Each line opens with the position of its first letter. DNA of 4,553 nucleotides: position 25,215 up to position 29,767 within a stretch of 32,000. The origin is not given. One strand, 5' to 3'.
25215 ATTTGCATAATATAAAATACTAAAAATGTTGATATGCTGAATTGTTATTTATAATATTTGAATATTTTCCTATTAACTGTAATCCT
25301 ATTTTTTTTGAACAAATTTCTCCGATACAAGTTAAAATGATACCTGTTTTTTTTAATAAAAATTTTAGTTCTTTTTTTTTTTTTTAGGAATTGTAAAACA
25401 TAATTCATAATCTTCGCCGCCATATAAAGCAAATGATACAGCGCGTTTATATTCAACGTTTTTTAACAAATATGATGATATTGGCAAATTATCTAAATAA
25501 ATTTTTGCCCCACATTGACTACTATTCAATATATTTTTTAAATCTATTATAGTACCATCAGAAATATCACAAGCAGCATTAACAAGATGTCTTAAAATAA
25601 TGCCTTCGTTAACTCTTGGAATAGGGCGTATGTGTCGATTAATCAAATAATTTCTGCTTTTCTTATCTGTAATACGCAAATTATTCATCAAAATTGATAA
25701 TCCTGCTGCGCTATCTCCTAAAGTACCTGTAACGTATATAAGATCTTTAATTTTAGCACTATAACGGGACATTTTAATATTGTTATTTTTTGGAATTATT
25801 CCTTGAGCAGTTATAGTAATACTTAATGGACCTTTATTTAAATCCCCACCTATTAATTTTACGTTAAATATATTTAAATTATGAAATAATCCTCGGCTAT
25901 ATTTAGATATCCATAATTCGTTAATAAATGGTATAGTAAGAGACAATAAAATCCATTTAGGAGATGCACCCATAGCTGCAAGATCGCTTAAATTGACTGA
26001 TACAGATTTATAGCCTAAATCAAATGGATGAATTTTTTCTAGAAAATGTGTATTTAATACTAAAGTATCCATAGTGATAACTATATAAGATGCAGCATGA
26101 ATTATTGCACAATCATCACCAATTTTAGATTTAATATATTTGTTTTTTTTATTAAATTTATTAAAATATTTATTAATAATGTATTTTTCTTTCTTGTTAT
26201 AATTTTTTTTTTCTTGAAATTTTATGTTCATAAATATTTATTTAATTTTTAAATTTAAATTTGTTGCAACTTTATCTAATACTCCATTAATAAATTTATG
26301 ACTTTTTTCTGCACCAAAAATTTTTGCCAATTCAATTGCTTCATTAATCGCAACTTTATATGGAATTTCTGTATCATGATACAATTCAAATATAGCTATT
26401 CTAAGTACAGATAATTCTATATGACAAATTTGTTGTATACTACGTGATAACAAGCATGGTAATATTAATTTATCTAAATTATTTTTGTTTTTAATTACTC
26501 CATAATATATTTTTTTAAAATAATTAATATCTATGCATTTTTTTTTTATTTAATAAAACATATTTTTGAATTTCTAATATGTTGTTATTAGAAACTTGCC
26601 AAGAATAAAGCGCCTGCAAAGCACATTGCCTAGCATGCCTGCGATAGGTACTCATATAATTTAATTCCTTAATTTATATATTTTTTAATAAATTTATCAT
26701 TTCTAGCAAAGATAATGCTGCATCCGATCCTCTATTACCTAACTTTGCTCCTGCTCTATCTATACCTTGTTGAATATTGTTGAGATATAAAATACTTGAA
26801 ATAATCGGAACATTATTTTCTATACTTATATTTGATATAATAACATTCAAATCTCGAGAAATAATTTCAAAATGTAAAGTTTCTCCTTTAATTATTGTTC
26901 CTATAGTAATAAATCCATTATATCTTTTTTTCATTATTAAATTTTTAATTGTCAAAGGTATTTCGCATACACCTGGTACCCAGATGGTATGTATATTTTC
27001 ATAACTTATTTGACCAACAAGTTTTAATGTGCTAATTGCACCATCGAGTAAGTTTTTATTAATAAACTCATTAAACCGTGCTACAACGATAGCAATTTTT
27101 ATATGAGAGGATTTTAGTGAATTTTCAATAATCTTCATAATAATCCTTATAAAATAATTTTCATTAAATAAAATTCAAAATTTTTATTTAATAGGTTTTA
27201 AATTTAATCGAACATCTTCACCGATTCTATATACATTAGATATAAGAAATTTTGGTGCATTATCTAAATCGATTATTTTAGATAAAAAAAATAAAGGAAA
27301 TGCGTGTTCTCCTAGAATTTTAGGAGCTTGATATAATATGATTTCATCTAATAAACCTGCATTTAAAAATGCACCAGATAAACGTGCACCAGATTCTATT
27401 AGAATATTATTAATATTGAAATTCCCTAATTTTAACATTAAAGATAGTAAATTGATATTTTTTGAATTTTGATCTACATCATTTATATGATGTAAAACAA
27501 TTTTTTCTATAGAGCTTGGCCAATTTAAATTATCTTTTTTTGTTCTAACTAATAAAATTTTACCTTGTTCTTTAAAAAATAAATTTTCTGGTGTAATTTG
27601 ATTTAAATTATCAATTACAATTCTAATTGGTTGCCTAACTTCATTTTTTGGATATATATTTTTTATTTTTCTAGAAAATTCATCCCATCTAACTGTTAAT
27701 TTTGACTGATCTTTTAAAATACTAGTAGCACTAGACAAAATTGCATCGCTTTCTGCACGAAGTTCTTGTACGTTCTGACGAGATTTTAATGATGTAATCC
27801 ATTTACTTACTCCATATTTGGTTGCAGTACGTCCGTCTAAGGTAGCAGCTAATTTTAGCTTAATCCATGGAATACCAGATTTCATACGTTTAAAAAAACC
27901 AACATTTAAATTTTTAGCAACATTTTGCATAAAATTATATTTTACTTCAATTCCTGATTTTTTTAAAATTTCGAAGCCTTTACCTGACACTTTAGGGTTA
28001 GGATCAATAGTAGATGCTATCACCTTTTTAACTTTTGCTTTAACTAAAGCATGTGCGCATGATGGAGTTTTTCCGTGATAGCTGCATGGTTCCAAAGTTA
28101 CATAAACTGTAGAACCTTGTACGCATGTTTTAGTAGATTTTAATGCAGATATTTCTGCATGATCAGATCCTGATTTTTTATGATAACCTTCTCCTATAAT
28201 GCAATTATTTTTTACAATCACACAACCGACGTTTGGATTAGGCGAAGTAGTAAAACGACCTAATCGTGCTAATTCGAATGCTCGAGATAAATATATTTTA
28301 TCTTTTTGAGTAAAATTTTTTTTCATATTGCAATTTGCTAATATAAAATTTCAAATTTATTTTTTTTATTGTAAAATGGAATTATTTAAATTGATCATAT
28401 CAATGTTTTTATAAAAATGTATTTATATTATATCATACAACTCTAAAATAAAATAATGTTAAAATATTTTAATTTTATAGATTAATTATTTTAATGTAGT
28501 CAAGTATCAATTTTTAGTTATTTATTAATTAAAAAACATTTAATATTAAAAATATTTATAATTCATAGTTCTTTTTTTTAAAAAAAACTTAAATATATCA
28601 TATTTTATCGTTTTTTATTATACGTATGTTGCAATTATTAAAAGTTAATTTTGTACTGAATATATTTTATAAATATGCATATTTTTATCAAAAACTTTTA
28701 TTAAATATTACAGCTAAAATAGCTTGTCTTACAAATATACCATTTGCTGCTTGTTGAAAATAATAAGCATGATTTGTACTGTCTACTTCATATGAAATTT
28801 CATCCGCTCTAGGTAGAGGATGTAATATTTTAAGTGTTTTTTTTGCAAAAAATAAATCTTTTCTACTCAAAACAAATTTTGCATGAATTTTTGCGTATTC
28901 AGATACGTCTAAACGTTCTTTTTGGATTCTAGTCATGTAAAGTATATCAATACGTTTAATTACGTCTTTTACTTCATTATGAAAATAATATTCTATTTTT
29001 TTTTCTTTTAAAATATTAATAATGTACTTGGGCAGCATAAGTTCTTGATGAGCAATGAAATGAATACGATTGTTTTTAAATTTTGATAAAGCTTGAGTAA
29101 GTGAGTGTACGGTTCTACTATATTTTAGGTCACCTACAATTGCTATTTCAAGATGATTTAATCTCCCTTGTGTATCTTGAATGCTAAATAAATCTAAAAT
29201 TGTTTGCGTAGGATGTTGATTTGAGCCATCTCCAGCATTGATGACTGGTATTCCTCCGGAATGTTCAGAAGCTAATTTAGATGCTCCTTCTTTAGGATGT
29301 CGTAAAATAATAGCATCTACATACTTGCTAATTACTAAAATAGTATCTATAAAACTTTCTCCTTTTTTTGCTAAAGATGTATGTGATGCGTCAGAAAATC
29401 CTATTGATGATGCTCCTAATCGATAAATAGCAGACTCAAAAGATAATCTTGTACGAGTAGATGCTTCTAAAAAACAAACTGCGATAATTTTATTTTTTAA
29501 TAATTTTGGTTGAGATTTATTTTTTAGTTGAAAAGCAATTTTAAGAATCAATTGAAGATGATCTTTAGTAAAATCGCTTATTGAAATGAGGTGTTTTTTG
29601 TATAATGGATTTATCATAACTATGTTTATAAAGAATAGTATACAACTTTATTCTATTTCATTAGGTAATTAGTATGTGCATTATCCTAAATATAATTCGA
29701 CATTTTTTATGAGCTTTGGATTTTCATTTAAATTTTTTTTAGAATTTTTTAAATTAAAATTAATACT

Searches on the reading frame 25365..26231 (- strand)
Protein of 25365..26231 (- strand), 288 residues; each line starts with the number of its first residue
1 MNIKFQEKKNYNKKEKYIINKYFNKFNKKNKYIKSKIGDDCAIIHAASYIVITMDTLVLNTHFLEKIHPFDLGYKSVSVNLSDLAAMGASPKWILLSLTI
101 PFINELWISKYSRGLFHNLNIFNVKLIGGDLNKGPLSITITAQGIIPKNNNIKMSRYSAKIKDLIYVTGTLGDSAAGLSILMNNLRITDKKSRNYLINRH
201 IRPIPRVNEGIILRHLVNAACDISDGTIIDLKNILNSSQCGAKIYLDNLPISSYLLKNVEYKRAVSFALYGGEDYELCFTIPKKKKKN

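Call 44: search_protein_families(library=pfam, proteins=[window:25365-26231:-], max_evalue=0.00001)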
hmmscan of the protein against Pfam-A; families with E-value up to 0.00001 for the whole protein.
window:25365-26231:- (288 aa): 2 families
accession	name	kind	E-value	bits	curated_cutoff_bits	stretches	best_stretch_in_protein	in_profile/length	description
PF00586.29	AIRS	-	1.9e-23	83.4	24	1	38-146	1-112/112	AIR synthase related protein, N-terminal domain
PF02769.27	AIRS_C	-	2.2e-07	31.6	23.1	1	163-256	4-101/156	AIR synthase related protein, C-terminal domain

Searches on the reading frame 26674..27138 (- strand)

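Call 44: search_protein_families(library=pfam, proteins=[window:26674-27138:-], max_evalue=0.00001)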
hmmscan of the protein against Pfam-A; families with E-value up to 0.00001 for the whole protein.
window:26674-27138:- (154 aa): 1 family
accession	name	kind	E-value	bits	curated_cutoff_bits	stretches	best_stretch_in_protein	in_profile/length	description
PF00885.24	DMRL_synthase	-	2.3e-42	144.6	26.7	1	13-152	2-139/139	6,7-dimethyl-8-ribityllumazine synthase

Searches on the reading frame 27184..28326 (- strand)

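Call 44: search_protein_families(library=pfam, proteins=[window:27184-28326:-], max_evalue=0.00001)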
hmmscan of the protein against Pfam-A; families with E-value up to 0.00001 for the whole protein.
window:27184-28326:- (380 aa): 3 families
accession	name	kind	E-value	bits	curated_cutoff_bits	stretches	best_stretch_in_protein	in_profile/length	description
PF01872.23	RibD_C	-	5.9e-40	137.6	24.1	1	153-372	1-195/197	RibD C-terminal domain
PF00383.29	dCMP_cyt_deam_1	-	1.3e-18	67.2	25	1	7-105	2-101/102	Cytidine and deoxycytidylate deaminase zinc-binding region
PF14437.12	MafB19-deam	-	7e-13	49.1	27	1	31-148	23-141/142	MafB19-like deaminase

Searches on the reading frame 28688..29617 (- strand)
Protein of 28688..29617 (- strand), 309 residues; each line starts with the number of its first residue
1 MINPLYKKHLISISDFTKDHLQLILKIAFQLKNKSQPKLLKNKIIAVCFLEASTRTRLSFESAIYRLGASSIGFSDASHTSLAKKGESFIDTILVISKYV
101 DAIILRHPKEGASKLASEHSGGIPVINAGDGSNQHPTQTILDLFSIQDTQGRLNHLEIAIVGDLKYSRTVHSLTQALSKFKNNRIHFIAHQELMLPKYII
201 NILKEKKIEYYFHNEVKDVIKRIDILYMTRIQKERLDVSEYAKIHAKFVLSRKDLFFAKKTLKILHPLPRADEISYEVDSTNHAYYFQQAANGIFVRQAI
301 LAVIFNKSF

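Call 44: search_protein_families(library=pfam, proteins=[window:28688-29617:-], max_evalue=0.00001)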
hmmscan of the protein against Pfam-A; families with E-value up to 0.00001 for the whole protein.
window:28688-29617:- (309 aa): 2 families
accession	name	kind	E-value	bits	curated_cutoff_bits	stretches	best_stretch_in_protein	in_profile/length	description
PF02729.26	OTCace_N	-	4.1e-44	150.7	29.9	1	8-147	1-147/148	Aspartate/ornithine carbamoyltransferase, carbamoyl-P binding domain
PF00185.30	OTCace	-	1.1e-26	94.3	29.4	1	156-303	3-156/157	Aspartate/ornithine carbamoyltransferase, Asp/Orn binding domain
